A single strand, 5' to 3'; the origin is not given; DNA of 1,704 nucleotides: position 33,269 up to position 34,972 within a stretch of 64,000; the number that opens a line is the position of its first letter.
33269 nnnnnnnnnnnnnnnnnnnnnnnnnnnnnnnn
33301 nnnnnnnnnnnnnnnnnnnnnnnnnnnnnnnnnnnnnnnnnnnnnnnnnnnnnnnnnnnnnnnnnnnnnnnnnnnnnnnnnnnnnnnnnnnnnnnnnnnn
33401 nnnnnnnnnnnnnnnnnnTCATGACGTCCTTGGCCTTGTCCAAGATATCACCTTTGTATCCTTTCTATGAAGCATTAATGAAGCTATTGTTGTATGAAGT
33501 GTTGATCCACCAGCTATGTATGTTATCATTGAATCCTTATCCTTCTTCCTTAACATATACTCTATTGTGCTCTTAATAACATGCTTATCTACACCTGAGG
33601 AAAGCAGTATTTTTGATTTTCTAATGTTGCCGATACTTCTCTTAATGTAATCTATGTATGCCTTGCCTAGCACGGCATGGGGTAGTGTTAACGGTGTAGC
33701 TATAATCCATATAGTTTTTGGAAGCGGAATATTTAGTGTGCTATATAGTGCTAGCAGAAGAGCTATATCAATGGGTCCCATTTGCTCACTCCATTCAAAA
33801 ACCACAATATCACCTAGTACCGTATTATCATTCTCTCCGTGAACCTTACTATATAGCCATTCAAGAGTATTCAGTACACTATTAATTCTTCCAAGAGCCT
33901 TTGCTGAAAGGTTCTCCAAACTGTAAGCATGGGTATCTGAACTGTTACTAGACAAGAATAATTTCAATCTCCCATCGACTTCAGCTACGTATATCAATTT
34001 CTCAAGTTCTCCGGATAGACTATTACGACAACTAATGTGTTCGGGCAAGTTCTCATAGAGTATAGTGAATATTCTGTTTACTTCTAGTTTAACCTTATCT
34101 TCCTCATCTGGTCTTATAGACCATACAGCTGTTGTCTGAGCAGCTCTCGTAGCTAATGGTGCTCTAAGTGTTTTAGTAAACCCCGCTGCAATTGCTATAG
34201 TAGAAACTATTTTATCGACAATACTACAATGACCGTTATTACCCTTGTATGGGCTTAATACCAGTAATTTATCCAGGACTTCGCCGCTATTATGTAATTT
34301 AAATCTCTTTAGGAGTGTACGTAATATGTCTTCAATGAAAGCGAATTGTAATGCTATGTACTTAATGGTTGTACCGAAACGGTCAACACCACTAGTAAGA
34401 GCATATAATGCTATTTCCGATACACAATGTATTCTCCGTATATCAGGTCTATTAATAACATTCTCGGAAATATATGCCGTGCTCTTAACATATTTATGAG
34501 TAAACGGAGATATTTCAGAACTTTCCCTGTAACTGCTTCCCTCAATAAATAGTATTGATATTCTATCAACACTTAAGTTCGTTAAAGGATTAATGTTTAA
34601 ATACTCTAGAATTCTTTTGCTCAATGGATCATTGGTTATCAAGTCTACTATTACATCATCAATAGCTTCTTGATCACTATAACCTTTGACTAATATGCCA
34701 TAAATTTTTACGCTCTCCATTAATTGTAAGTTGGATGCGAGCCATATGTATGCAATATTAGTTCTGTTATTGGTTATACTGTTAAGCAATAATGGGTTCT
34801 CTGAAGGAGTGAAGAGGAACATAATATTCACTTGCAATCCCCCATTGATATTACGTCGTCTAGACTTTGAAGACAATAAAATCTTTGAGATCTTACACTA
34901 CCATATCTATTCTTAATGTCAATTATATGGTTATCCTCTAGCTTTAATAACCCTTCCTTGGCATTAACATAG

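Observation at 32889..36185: Uncharacterised three-gene operon (PD-(D/E)xK-like protein plus two CARF-like proteins) attached to the type III-B locus: candidate new cyclic-oligoadenylate sensor/effector module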

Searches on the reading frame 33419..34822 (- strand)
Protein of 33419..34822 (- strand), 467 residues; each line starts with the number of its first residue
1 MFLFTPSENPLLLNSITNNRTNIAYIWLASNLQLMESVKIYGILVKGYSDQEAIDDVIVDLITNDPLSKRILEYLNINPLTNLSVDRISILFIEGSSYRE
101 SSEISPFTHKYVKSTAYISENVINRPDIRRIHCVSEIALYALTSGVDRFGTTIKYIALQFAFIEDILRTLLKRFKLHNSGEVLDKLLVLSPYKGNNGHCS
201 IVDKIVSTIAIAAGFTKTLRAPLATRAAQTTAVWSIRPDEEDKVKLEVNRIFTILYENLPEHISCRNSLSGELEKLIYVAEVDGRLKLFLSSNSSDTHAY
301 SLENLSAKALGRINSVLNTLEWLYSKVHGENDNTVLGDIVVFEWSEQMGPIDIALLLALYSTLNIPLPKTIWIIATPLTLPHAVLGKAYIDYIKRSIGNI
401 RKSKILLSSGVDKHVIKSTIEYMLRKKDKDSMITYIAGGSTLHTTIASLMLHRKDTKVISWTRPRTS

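Call 7: search_protein_families(library=pfam, proteins=[window:33419-34822:-], max_evalue=1)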
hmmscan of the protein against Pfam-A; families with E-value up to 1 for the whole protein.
window:33419-34822:- (467 aa): 0 families

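Call 8: search_protein_families(library=ncbifam, proteins=[window:33419-34822:-], max_evalue=1)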
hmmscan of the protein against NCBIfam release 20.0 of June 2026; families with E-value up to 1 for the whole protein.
window:33419-34822:- (467 aa): 0 families

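Call 9: search_protein_families(library=padloc, proteins=[window:33419-34822:-], max_evalue=1)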
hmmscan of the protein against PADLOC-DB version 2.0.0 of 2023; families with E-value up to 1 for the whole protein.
window:33419-34822:- (467 aa): 0 families

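Call 13: find_homologous_proteins(query=window:33419-34822:-)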
Query window:33419-34822:- (467 aa): 3 proteins with E <= 0.001 among 8000 candidates.
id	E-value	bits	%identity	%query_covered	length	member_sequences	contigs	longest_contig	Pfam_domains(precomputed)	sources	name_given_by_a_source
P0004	0.0e+0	1021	100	100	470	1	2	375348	-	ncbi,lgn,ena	-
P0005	4.3e-166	571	59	100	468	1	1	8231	-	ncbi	-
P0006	5.0e-62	228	38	100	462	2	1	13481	-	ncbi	-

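Call 17: find_encoding_contigs(protein=P0006, flank=10000)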
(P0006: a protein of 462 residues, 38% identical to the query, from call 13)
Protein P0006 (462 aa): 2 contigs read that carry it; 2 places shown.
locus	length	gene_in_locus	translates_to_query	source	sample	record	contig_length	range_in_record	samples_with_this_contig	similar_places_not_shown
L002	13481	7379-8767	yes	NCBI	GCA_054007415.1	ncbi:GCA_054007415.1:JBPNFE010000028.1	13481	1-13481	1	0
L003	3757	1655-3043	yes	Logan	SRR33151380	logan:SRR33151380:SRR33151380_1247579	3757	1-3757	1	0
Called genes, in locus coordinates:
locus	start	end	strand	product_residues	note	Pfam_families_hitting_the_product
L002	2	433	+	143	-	?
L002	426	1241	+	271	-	PF03787:RAMPs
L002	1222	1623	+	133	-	-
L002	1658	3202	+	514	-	-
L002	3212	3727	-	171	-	-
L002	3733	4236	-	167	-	-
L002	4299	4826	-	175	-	PF12917:YfbR-like, PF13023:HD_3, PF01966:HD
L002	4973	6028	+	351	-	PF02729:OTCace_N, PF00185:OTCace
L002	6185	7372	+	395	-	-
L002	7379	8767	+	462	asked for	-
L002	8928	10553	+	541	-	PF01966:HD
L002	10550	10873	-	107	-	-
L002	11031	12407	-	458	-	-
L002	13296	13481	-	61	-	?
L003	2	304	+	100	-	?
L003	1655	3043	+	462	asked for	-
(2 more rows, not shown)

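Call 39: predict_structure(alignment_id=A2)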
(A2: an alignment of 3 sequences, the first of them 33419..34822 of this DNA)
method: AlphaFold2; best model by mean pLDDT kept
length: 467 residues; sequences in the alignment: 3
mean_pLDDT: 56.4   pTM: 0.65
mean pLDDT of the five models: 56.4, 50.1, 49.4, 44.0, 42.9
residues with pLDDT >= 90: 0; 70-90: 141; 50-70: 159; < 50: 167
segments of 3 or more residues with pLDDT < 50: 1-125, 143-150, 194-197, 220-236, 407-412
pLDDT, mean of each block of 10 residues (from residue 1): 27 29 29 30 32 31 32 31 32 31 31 34 49 53 46 64 84 77 73 49 73 59 35 45 71 70 54 72 84 61 71 85 77 68 73 84 82 64 61 64 52 54 71 73 57 68 58
secondary structure, 60 per line:
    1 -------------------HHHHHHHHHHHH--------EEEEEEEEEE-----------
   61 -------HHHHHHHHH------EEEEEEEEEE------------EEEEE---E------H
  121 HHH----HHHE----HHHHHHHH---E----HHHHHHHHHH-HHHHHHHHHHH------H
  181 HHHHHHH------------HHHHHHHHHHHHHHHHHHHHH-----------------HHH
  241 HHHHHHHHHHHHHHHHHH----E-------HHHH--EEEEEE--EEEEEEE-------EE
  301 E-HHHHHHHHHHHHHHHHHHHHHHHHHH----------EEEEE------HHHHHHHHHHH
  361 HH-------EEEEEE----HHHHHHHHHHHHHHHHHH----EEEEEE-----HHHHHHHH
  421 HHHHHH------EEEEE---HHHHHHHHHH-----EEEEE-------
elements in order: H20-31 E40-49 H68-76 E83-92 E105-109 H120-123 H136-143 H152-161 H163-173 H180-187 H200-220 H238-258 H271-274 E277-282 E285-291 E299-301 H303-328 E339-343 H350-362 E370-375 H380-397 E402-407 H413-426 E433-437 H441-450 E456-460

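Call 43: fold_search(model_id=the predicted structure, library=pdb)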
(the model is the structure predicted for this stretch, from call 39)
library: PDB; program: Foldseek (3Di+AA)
matches with E <= 10: 765; with E <= 0.001: 0
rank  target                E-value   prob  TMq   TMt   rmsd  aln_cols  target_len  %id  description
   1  8t64_B                8.3e-03  1.00  0.20  0.63   6.3       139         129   16  Apo Cam1(42-206) (released 2024-01-10)
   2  8t64_C                2.8e-02  1.00  0.20  0.59   3.6       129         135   16  Apo Cam1(42-206) (released 2024-01-10)
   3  8t64_D                2.9e-02  1.00  0.18  0.52   3.9       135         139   12  Apo Cam1(42-206) (released 2024-01-10)
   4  6kpd_C                3.1e-02  0.75  0.21  0.25  18.7       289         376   13  The crystal structure of the BALDIBIS/IDD9 bound to the homodimeric SCL3 (released 2020-09-02)
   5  6kpb_C                3.8e-02  0.60  0.19  0.23  19.1       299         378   14  The crystal structure of the JACKDAW/IDD10 bound to the homodimeric SCL3 (released 2020-09-02)
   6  8t65_B                4.7e-02  0.99  0.18  0.49   3.8       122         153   17  cA4 bound Cam1 (released 2024-01-10)
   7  7qxm_C                4.7e-02  0.30  0.17  0.18  24.4       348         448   11  Crystal structure of the Vibrio cholerae replicative helicase (DnaB) (released 2022-05-25)
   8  6wxw_A                5.0e-02  1.00  0.21  0.26   4.3       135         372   16  crystal structure of apo Card1 (released 2020-12-30)
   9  8t65_A                5.3e-02  0.95  0.17  0.43   4.6       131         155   18  cA4 bound Cam1 (released 2024-01-10)
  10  6xl1_A                5.8e-02  1.00  0.21  0.26   3.5       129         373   14  crystal structure of cA4-activated Card1(D294N) (released 2020-12-30)
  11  7qxm_E                7.2e-02  0.23  0.17  0.18  24.5       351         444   12  Crystal structure of the Vibrio cholerae replicative helicase (DnaB) (released 2022-05-25)
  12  9oa1_D                7.2e-02  0.21  0.16  0.17  25.4       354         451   12  Ecoli DnaB helicase and Phage Lambda loader P with ADP-Mg in a 6:5 stoichiometry ratio. (released 2025-07-16)
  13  6w25_A                7.2e-02  0.16  0.15  0.15  24.2       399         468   10  Crystal structure of the Melanocortin-4 Receptor (MC4R) in complex with SHU9119 (released 2020-04-29)
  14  9o4k_A                8.9e-02  0.23  0.18  0.19  18.7       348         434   11  Cryo-EM Structure of the Arabidopsis GA3-GID1A-RGA-SLY1-ASK1 Complex (released 2025-07-23)
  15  1vlp_D                8.9e-02  0.12  0.14  0.15  17.6       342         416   11  Crystal structure of a putative nicotinate phosphoribosyltransferase (yor209c, npt1) from saccharomyces cerevisiae at  (released 2004-08-24)
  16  9u49_A                1.2e-01  0.97  0.22  0.25   4.3       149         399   15  crystal structure of Cdn1 in complex with cA4 (released 2026-02-04)
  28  8jh1_B                2.1e-01  0.90  0.22  0.22   6.2       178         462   10  Crystal Structure of the Csm6 Y161A mutant from Thermus thermophilus HB8 in complex with cyclic-tetraadenylate (cA4) (released 2023-12-13)
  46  7pqa_AAA              3.9e-01  0.60  0.18  0.29  10.0       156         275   15  Crystal Structure of the Ring Nuclease 0811 mutant-S12G/K169G from Sulfolobus islandicus (Sis0811) (released 2021-12-01)
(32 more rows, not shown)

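Call 86: search_protein_families(library=padloc, alignment_id=A7, max_evalue=1)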
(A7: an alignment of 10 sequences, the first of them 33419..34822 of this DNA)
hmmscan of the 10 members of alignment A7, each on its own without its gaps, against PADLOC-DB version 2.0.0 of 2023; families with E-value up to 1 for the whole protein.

A. member 1, window:33419-34822:- (467 aa): 0 families

B. families by the number of members that match (of 10 scanned): 2 families
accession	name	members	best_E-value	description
PDLC01832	CARF2--CARF_HEPN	1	0.00084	-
PDLC02053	Cas10b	1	0.033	-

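Call 87: search_solved_structures(query=A7, max_evalue=10, show_alignments=2)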
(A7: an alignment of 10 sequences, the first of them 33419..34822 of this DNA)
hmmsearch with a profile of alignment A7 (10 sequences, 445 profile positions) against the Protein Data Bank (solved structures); distinct sequences matched with E-value up to 10: 8.
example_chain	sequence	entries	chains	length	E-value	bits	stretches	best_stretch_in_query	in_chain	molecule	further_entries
4v3d_A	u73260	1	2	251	0.74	11.6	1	190-259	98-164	HB3VAR03 CIDRA DOMAIN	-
8vdl_C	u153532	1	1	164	0.8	11.4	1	205-261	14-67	HB3VAR03 CIDRa1.4 domain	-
4v3e_A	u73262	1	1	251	0.83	11.4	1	190-269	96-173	IT4VAR07 CIDRA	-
3ooy_A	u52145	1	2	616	1.1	11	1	403-441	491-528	Transketolase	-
3mos_A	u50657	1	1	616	1.1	11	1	403-441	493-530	Transketolase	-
6ha3_A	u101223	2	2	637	1.1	11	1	403-441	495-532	Transketolase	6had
4kxu_A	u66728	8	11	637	1.1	11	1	403-441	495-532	Transketolase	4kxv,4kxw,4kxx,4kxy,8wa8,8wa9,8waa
6rjb_A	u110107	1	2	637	1.1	11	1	403-441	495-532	Transketolase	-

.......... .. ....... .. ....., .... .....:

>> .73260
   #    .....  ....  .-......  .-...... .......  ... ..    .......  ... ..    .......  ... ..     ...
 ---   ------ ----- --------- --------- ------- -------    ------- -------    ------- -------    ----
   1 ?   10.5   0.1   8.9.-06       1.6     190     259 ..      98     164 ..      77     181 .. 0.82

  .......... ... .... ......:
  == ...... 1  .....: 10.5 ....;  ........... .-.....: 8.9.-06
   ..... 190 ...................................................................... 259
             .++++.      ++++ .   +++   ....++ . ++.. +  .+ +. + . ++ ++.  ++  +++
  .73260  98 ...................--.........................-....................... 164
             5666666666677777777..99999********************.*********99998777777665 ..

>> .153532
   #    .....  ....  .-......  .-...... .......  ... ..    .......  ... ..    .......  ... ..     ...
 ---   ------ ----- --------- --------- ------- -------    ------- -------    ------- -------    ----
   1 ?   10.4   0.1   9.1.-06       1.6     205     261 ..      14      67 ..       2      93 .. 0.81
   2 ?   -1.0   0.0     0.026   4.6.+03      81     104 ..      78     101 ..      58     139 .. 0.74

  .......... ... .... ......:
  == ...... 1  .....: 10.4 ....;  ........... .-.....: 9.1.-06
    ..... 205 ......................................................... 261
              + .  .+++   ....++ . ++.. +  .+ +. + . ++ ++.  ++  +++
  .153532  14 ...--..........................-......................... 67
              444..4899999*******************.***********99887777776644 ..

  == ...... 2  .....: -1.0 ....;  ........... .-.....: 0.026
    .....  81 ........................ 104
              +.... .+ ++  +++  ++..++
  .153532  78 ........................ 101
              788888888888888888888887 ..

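Call 100: find_related_loci(query=A2, collection=metagenome_contigs, flank=10000)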
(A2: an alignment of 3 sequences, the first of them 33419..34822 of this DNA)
Query A2 (467 aa) in metagenome_contigs; peptide patterns used: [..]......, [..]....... (x = any residue, [..] = any of these).
317 stretches matched a pattern, but none encodes a relative of the query by tblastn (E <= 1e-3).
